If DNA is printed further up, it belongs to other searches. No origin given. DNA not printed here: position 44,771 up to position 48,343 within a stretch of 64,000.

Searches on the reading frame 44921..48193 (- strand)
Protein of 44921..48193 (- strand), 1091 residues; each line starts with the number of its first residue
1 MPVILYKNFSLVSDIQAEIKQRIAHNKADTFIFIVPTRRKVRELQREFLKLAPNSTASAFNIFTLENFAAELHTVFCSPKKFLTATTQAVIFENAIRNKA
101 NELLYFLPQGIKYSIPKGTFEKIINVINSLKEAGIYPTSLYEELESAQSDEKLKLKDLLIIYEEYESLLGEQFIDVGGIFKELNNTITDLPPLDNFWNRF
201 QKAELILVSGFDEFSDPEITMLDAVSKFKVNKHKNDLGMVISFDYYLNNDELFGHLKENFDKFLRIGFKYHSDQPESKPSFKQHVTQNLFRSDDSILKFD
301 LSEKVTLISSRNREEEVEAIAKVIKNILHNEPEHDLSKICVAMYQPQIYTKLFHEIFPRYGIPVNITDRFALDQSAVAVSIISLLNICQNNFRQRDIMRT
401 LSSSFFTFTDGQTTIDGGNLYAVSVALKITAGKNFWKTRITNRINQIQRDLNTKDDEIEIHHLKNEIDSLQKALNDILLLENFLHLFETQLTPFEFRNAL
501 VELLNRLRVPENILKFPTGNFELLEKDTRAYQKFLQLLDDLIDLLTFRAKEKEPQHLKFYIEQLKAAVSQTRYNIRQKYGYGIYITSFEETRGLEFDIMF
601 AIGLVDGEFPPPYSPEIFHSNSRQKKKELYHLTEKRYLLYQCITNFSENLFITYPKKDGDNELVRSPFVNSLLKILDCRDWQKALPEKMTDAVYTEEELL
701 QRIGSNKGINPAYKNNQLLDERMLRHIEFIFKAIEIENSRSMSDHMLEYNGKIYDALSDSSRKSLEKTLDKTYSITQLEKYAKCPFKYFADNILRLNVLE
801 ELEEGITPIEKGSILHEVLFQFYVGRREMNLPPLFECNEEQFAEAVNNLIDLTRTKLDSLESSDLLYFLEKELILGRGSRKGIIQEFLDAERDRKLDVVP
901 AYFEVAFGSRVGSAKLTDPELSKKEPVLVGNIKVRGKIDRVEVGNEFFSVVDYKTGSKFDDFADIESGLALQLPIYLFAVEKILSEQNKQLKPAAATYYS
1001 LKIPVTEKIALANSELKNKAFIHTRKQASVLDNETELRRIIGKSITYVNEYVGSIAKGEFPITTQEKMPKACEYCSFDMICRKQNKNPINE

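Call 94: search_protein_families(library=pfam, proteins=[window:44921-48193:-], max_evalue=0.001)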
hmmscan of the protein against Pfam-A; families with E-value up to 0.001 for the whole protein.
window:44921-48193:- (1091 aa): 3 families
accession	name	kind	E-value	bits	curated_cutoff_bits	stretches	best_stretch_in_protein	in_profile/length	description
PF12705.13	PDDEXK_1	-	6.1e-36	125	22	1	773-1082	2-247/247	PD-(D/E)XK nuclease superfamily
PF21445.3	ADDB_N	-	5.6e-14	52.5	26.6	1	15-225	14-220/290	ADDB, N-terminal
PF13361.12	UvrD_C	-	2.1e-11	44.3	25.6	1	302-656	39-349/350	UvrD-like helicase C-terminal domain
